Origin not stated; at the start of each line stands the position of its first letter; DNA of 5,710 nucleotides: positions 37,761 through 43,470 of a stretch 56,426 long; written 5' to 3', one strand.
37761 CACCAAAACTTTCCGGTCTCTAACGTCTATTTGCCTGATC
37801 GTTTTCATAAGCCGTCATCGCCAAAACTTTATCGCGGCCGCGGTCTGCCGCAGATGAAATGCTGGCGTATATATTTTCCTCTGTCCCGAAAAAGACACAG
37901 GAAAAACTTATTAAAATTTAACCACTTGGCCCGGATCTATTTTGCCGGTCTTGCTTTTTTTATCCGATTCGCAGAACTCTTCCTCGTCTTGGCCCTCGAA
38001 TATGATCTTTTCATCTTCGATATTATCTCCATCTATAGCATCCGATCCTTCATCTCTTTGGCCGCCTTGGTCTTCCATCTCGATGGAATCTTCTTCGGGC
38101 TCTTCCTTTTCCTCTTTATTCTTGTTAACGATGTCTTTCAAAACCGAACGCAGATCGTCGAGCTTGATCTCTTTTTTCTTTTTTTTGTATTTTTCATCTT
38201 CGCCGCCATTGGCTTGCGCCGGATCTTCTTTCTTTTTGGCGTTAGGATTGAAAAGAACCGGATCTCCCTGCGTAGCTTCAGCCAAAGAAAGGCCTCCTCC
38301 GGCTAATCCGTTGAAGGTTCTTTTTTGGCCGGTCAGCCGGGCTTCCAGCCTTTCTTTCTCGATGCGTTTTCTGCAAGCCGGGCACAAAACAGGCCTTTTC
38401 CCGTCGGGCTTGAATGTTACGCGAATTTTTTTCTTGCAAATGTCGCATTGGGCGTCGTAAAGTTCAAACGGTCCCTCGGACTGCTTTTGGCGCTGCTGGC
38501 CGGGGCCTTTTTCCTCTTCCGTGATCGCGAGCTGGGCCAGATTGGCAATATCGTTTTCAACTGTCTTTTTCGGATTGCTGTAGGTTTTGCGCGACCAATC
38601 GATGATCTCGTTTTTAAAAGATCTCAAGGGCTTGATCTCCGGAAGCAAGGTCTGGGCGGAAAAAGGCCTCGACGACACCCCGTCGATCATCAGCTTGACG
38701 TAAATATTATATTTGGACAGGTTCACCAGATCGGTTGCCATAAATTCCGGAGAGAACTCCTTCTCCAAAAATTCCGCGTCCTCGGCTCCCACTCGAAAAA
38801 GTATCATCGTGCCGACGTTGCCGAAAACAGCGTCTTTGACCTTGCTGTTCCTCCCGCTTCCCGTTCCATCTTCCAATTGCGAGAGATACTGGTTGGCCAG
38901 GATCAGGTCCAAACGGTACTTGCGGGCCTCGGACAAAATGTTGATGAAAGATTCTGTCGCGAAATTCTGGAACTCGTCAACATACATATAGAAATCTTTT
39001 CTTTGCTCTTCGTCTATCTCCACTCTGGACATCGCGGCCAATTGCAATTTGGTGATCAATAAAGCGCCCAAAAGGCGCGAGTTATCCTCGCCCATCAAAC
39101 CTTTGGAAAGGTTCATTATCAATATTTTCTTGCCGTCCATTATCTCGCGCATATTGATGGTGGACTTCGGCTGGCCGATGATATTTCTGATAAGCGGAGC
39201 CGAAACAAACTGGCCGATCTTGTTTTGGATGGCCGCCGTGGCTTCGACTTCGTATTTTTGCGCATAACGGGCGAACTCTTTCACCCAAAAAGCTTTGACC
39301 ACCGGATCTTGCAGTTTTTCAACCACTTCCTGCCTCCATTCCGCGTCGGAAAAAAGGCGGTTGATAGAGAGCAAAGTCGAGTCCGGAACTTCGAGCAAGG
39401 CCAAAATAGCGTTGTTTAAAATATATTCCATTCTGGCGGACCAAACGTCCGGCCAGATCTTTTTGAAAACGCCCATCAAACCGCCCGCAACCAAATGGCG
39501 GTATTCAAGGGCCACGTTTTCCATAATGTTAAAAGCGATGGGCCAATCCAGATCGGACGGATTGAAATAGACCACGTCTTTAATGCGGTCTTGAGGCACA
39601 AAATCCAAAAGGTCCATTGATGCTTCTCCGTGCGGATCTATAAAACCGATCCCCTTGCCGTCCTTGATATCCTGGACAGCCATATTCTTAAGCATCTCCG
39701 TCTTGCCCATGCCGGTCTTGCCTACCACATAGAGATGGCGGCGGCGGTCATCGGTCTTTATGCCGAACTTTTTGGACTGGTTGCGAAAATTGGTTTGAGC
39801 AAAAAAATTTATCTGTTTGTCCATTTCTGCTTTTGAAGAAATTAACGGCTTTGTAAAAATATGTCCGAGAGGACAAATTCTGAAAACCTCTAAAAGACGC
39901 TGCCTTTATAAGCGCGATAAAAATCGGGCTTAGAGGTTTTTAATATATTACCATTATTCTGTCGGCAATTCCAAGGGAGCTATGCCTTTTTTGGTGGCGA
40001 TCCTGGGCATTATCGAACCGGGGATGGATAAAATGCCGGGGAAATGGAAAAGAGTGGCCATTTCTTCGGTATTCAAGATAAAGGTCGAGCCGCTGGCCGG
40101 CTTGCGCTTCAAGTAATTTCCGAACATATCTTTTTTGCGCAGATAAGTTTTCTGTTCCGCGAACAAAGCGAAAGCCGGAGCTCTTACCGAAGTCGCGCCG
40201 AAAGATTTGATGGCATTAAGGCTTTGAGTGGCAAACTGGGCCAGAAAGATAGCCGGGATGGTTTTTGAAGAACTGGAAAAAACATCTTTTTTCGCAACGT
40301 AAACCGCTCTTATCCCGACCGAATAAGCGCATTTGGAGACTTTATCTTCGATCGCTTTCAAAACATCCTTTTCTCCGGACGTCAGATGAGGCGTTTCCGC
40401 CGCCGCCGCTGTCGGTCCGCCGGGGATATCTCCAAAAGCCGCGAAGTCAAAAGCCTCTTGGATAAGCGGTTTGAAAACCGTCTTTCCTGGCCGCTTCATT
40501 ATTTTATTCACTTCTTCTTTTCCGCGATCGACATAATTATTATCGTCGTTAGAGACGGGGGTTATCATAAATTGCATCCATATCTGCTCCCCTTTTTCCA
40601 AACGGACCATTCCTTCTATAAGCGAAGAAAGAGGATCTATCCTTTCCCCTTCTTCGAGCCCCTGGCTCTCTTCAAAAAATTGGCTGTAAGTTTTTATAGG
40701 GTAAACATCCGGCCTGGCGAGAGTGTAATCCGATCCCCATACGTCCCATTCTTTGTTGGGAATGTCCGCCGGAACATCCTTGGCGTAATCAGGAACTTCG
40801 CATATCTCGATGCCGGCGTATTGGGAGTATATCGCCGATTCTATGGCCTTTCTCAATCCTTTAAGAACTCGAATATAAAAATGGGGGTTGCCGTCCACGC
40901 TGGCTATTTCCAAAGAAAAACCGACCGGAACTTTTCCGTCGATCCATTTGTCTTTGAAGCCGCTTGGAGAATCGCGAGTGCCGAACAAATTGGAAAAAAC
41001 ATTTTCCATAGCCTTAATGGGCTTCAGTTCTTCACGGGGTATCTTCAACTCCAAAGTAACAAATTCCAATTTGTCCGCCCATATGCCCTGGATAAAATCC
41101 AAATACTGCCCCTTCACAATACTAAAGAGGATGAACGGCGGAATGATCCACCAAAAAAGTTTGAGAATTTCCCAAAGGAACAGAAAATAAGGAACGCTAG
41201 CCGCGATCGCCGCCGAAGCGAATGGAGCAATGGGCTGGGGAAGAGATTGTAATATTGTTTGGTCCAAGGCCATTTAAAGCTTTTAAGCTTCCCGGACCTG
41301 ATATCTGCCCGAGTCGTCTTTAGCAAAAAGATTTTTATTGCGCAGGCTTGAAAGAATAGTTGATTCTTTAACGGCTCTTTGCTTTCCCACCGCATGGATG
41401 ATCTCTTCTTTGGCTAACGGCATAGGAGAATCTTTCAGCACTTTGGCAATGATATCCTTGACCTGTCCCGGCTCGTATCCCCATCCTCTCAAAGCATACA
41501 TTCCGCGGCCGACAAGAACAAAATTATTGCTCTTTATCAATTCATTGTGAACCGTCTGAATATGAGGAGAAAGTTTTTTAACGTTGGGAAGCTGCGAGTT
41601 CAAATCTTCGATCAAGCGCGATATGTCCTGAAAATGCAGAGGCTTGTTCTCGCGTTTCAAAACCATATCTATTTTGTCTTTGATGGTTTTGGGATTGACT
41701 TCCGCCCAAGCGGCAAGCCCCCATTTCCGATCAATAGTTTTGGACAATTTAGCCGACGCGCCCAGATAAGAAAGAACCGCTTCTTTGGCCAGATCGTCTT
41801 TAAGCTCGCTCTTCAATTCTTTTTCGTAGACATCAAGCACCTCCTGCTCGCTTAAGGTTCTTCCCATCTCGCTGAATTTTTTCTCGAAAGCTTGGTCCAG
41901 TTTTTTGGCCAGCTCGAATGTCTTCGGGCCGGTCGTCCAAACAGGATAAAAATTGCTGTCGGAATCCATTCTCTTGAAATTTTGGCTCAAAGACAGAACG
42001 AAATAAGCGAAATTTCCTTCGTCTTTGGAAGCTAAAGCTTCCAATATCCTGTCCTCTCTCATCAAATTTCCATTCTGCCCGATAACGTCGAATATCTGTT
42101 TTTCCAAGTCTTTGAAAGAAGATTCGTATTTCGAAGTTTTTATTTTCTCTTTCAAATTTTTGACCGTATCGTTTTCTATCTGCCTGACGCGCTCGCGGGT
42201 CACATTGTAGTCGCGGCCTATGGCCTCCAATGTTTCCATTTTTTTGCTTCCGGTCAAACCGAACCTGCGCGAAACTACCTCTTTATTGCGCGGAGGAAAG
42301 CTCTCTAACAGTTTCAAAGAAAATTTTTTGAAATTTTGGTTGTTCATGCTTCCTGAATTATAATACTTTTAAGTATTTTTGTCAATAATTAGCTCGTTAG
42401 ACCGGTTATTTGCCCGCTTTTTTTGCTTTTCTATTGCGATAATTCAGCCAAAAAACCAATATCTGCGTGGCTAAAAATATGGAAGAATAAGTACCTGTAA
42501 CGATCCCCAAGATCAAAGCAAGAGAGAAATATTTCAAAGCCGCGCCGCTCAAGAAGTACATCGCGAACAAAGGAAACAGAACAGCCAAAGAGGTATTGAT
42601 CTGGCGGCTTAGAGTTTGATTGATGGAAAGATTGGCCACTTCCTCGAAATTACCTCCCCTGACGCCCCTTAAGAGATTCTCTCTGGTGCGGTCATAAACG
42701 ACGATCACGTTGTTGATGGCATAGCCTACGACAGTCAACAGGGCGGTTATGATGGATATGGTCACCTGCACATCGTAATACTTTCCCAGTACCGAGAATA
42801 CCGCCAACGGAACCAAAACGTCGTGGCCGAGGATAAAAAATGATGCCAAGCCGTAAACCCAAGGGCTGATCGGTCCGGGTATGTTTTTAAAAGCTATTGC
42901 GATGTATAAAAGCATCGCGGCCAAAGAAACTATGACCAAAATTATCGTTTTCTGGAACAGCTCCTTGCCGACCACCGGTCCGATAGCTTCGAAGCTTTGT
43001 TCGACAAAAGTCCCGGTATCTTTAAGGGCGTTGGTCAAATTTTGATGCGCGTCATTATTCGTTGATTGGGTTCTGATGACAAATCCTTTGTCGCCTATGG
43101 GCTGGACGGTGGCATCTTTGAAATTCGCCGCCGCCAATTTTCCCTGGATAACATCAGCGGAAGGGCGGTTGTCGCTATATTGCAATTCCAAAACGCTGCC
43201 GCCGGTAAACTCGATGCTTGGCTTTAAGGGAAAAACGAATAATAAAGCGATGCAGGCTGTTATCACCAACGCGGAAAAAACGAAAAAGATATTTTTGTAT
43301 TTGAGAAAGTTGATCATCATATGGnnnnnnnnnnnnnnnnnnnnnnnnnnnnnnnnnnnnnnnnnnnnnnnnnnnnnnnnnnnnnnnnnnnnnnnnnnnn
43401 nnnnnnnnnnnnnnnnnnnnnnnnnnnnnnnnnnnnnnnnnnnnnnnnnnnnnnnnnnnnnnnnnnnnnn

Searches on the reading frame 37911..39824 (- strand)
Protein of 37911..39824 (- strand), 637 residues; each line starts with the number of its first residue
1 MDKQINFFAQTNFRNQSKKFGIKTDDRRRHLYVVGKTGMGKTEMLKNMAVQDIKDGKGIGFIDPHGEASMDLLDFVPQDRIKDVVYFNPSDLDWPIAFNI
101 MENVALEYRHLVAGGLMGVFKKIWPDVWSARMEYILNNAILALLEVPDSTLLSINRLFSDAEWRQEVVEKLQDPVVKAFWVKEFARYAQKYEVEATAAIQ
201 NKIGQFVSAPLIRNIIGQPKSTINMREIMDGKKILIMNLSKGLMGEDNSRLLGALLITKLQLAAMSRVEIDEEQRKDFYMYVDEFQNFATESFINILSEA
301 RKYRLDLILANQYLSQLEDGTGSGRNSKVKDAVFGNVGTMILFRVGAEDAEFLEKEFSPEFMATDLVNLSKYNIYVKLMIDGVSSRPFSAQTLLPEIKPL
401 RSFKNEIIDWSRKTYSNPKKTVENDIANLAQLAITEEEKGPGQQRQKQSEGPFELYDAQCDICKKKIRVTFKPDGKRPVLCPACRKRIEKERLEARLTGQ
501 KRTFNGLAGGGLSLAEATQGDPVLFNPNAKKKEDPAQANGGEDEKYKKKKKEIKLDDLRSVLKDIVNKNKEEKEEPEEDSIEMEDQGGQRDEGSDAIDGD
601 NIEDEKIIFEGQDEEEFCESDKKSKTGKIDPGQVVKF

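Call 8: search_protein_families(library=pfam, proteins=[window:37911-39824:-], max_evalue=0.001)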
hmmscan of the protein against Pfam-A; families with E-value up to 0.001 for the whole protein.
window:37911-39824:- (637 aa): 4 families
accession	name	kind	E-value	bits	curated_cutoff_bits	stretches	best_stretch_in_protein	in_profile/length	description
PF23477.1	zf_Tbcl_2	-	3.8e-08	33.3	27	1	454-484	2-32/37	Probable treble clef zinc finger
PF10412.15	TrwB_AAD_bind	-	1.4e-07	31.2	20.5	1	23-346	10-311/387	Type IV secretion-system coupling protein DNA-binding domain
PF01935.23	DUF87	-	4.1e-07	30.8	23.2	1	28-248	23-208/220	Helicase HerA, central domain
PF12696.13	TraG-D_C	-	7.5e-06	26.3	22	1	279-354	3-73/126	TraM recognition site of TraD and TraG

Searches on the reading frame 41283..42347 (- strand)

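Call 8: search_protein_families(library=pfam, proteins=[window:41283-42347:-], max_evalue=0.001)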
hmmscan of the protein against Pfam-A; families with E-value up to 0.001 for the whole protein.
window:41283-42347:- (354 aa): 2 families
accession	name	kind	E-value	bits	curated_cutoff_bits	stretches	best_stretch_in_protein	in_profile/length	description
PF04545.22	Sigma70_r4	-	1.5e-11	44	24.1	1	14-67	2-50/50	Sigma-70, region 4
PF05066.19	HARE-HTH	-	3.5e-05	24.5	25.9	0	221-289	2-71/71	HB1, ASXL, restriction endonuclease HTH domain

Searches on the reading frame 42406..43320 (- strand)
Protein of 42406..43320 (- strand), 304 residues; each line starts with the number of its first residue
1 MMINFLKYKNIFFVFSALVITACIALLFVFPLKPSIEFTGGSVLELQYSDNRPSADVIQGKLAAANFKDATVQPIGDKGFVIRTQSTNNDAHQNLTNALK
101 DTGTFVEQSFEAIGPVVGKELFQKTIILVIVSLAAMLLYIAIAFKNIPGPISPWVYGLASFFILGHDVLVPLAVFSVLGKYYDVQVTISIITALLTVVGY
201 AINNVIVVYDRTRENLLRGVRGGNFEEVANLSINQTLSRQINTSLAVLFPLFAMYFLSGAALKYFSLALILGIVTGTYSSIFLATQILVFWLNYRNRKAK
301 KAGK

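Call 8: search_protein_families(library=pfam, proteins=[window:42406-43320:-], max_evalue=0.001)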
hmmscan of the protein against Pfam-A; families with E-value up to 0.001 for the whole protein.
window:42406-43320:- (304 aa): 2 families
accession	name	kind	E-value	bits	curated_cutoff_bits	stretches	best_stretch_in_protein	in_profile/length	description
PF02355.23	SecD_SecF_C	-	7e-49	166.2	20.5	1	97-292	4-187/189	Protein export membrane protein SecD/SecF, C-terminal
PF07549.19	Sec_GG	-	1.2e-06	28.3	20.3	1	26-49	2-25/28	SecD/SecF GG Motif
